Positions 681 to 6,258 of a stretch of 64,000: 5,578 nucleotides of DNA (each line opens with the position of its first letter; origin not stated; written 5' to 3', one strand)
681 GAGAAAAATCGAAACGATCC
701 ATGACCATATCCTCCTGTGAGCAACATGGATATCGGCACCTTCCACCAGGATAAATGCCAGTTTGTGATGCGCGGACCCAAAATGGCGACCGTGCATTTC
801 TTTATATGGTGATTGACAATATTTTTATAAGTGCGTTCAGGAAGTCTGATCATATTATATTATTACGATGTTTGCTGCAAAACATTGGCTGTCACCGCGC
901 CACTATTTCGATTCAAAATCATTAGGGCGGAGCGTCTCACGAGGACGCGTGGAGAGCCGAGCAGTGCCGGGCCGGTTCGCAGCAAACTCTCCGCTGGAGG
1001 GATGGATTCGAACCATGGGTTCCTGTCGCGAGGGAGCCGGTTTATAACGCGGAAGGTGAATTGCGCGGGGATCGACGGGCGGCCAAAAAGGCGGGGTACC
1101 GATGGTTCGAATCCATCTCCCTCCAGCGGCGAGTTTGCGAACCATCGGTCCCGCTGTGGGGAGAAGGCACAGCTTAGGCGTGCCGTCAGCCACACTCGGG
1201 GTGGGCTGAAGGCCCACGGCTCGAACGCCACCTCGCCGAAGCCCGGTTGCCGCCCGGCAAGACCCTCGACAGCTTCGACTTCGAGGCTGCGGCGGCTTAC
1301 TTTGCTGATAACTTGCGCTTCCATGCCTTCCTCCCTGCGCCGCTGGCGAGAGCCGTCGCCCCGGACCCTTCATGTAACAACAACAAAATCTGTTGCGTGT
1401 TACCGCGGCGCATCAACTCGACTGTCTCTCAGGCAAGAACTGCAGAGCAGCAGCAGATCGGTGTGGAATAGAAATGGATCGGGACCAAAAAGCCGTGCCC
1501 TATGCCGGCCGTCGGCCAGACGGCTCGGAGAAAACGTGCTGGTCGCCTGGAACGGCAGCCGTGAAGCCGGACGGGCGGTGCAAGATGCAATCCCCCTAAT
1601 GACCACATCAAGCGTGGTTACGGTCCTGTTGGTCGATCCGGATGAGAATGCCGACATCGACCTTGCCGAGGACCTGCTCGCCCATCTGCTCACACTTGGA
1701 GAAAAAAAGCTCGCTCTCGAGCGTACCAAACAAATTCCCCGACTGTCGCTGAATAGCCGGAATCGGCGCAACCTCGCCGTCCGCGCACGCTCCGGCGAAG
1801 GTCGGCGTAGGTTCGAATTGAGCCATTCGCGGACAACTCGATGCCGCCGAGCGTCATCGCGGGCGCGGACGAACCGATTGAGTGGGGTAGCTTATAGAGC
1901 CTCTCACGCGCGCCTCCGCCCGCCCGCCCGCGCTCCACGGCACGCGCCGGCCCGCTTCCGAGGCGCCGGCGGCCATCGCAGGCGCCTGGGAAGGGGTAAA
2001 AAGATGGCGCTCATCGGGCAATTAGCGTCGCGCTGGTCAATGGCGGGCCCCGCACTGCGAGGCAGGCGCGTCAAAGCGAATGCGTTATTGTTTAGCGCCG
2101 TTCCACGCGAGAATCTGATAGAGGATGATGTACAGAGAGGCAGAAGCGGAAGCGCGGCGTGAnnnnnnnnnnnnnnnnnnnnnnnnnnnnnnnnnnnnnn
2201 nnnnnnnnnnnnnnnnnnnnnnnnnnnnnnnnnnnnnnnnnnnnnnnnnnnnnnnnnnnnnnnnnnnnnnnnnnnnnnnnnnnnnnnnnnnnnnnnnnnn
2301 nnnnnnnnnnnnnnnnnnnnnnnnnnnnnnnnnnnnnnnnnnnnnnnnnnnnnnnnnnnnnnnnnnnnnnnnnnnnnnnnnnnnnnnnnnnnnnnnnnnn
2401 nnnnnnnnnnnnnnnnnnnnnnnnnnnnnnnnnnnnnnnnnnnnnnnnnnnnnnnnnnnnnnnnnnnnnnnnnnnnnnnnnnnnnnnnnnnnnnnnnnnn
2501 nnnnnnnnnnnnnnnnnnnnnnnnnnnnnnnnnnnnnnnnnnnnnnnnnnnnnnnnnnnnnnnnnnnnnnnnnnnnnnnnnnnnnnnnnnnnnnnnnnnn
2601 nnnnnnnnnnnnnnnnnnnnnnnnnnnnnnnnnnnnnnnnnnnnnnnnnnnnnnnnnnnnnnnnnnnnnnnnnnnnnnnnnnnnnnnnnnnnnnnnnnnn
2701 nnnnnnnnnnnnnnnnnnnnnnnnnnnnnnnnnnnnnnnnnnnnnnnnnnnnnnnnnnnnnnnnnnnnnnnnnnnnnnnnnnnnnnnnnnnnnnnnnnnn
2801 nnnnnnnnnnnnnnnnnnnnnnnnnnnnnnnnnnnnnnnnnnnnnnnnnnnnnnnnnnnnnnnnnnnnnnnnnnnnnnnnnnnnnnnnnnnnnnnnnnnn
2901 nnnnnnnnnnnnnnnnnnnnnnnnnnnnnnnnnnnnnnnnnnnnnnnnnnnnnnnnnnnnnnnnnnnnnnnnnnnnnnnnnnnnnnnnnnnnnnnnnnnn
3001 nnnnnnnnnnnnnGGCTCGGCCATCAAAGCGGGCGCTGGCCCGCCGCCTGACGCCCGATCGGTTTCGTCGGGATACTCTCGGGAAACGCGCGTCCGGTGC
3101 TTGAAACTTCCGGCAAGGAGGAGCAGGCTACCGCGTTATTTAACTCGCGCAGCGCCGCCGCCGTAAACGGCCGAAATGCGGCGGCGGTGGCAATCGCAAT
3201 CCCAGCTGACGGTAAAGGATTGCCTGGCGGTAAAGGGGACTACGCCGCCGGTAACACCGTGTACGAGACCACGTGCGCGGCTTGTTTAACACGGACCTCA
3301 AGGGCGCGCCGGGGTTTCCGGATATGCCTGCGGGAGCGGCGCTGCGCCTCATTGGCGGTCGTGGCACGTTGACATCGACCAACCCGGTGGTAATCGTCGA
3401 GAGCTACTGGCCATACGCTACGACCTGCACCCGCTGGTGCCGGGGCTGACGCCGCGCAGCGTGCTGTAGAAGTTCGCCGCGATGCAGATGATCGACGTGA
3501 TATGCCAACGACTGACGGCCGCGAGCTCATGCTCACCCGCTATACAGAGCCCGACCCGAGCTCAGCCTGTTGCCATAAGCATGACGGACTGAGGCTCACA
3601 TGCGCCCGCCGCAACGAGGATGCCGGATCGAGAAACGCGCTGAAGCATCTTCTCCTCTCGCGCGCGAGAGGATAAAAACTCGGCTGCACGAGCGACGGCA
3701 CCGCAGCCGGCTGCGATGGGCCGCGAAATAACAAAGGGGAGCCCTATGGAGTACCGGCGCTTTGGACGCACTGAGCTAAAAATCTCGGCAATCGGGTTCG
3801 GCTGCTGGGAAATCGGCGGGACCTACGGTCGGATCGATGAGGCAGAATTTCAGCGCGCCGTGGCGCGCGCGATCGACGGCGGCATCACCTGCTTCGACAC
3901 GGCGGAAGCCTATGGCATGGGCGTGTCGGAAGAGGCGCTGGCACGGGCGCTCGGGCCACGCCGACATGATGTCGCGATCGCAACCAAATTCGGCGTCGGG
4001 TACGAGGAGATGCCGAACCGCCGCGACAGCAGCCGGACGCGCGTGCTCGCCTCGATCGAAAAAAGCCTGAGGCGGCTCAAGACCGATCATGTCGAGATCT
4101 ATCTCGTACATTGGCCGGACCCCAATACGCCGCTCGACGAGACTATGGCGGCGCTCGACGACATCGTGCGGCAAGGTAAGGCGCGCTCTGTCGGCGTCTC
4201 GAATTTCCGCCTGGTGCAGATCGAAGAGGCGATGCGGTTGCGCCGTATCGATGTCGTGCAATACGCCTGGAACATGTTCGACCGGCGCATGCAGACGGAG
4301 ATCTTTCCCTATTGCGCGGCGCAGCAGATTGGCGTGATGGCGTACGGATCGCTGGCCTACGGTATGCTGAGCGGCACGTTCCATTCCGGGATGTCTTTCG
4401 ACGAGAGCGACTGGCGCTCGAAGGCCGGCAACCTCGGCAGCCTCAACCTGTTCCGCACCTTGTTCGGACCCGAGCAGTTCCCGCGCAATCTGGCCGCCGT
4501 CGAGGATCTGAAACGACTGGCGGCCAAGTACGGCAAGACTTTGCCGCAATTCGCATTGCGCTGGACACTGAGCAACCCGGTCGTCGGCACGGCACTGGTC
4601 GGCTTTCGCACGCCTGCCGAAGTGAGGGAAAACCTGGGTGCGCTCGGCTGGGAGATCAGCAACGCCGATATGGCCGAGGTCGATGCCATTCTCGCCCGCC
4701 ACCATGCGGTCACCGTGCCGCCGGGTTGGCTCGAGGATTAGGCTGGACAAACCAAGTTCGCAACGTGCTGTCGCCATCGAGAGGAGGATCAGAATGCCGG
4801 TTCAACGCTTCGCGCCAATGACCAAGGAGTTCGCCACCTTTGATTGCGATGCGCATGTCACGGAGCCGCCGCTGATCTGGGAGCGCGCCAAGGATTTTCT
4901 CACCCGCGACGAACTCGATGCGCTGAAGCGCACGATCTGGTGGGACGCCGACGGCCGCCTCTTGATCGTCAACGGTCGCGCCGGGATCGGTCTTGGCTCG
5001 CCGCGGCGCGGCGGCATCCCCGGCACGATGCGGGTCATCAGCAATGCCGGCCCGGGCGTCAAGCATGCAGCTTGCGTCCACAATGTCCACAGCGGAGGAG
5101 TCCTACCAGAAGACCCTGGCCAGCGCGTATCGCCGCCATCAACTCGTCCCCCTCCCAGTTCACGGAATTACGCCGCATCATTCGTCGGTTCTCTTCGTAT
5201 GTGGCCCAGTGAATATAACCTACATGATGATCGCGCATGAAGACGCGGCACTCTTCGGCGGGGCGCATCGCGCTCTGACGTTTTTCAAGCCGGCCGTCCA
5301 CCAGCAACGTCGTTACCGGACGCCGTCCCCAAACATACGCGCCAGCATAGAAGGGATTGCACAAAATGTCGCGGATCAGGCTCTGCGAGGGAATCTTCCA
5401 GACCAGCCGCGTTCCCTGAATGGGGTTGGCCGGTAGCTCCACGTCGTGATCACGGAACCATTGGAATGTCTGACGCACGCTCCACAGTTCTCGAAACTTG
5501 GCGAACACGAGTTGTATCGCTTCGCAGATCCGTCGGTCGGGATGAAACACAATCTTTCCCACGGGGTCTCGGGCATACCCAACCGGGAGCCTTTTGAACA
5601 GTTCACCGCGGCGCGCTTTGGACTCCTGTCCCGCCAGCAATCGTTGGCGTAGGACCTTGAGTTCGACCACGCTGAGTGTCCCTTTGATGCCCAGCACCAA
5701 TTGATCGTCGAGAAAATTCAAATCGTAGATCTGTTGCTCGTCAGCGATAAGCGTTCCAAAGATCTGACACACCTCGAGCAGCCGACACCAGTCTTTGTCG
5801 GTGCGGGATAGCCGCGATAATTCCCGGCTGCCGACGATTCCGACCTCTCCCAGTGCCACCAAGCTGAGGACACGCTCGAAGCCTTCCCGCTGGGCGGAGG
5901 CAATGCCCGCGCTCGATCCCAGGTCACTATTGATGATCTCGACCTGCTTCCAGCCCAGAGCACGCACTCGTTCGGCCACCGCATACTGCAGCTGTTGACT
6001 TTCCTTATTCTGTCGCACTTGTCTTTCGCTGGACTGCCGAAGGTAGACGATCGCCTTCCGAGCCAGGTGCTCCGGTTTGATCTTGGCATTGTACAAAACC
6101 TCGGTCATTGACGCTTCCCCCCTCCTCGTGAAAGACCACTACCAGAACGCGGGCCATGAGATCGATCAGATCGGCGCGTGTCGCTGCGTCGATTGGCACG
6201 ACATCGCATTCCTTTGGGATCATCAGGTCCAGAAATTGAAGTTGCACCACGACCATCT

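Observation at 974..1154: Dispersed ~50-60-nt hairpin repeat with a tRNA T-arm-like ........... core, CCUCC-rich loop and compensatory stem changes (at least 13 copies)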

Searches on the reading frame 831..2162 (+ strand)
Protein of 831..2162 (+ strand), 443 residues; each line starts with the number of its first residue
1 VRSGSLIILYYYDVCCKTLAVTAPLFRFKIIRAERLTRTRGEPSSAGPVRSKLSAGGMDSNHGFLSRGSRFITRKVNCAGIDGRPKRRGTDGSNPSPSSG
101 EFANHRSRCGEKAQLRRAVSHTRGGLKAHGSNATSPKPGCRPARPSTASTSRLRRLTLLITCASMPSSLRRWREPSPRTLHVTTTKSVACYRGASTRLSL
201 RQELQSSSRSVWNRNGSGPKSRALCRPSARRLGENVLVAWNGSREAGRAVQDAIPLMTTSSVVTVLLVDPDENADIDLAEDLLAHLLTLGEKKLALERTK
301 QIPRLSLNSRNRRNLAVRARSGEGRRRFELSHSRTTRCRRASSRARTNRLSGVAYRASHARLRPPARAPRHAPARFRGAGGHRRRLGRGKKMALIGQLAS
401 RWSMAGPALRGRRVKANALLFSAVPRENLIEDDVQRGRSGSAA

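Call 12: search_protein_families(library=pfam, proteins=[window:831-2162:+])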
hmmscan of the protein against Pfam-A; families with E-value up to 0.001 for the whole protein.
window:831-2162:+ (443 aa): 0 families

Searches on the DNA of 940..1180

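Call 84: search_rna_families(source=window, start=940, end=1180, threshold=evalue, max_evalue=10, show_alignments=3)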
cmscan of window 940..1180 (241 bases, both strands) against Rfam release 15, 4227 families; matches with E-value up to 10: 8.
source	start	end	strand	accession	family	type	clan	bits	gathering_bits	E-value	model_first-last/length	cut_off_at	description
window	966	1154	+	RF04159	MIR1437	Gene; miRNA;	-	32.4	168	0.00048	1-192/192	no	MIR1437 microRNA precursor family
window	1086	1125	-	RF04351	Plastid-psbl-rps4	Cis-reg;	-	21.7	68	0.019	1-53/53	no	Plastid-psbl-rps4 3UTR RNA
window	985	1138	+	RF00102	VA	Gene;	-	19.7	62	0.38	1-159/159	no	VA RNA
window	1090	1155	+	RF03964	mir-H1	Gene; miRNA;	-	15.8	97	4.4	1-85/85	no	mir-H1 microRNA precursor family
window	1065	1125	+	RF00005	tRNA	Gene; tRNA;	CL00001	15.6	29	1.1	1-71/71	no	tRNA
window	1090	1155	-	RF03964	mir-H1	Gene; miRNA;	-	15.6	97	4.8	1-85/85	no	mir-H1 microRNA precursor family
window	1045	1130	+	RF02455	Virus_CITE_1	Cis-reg;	-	13.1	80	5.5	1-93/93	no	Dianthovirus RNA2 cap-independent translation element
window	995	1045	+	RF04351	Plastid-psbl-rps4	Cis-reg;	-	12.7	68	5.5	1-53/53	no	Plastid-psbl-rps4 3UTR RNA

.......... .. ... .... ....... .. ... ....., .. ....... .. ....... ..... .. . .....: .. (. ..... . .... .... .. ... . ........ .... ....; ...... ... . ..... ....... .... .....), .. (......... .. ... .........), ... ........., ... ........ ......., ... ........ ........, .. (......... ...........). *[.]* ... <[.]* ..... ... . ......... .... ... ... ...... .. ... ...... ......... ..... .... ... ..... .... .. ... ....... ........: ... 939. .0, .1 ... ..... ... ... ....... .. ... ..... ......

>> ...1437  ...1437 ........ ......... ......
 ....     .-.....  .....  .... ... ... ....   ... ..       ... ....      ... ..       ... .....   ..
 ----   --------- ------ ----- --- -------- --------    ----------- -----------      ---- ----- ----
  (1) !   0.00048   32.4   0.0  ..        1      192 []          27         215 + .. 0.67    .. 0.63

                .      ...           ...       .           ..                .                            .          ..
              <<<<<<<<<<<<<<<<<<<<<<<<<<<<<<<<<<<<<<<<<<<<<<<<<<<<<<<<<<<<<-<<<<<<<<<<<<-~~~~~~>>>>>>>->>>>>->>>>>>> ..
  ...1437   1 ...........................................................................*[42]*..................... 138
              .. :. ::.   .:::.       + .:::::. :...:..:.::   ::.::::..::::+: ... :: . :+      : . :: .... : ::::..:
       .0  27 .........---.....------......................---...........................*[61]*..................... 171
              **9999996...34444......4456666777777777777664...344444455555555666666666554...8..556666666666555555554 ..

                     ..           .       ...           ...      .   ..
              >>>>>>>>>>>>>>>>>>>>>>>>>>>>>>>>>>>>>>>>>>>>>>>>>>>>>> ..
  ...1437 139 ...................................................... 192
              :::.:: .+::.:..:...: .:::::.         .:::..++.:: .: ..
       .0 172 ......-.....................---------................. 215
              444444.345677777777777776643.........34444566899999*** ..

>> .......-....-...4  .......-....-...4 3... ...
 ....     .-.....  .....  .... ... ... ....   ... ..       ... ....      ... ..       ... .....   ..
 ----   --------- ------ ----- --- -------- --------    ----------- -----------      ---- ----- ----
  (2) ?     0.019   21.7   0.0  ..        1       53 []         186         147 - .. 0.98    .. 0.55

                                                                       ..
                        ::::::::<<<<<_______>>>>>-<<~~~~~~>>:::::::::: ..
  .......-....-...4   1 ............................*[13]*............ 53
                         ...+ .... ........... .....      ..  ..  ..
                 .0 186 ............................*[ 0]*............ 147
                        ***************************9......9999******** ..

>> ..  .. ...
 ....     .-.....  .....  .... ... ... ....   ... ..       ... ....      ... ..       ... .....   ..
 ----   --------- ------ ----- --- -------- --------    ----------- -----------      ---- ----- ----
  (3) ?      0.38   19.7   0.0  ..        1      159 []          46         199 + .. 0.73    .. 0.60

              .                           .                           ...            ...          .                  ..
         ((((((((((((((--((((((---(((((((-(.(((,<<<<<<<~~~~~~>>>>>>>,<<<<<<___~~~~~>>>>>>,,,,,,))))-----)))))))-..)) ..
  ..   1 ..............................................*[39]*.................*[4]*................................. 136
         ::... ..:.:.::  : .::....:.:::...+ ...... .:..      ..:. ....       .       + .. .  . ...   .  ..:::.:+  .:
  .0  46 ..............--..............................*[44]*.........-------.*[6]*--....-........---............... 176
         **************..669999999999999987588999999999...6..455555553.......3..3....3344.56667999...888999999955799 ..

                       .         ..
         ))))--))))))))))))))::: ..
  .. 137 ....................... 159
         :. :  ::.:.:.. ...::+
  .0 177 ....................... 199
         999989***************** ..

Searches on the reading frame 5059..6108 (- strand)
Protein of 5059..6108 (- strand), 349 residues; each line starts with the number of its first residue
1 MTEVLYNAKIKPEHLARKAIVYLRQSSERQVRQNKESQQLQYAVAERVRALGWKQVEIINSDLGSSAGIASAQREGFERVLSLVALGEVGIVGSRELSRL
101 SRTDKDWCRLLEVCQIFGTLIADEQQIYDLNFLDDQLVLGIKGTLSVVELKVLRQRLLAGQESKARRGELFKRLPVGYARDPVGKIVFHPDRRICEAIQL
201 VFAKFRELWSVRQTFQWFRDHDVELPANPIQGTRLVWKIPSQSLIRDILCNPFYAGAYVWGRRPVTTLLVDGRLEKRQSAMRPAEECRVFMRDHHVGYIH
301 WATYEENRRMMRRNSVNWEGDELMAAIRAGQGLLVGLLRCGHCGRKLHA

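Call 12: search_protein_families(library=pfam, proteins=[window:5059-6108:-])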
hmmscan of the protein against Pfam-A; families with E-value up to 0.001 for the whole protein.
window:5059-6108:- (349 aa): 2 families
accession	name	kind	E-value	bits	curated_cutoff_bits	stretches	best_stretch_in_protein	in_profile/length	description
PF00239.26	Resolvase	-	3.1e-16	60.2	23.3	1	19-169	1-144/145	Resolvase, N terminal domain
PF07508.19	Recombinase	-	6.1e-10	39.7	21.1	1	196-314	5-102/102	Recombinase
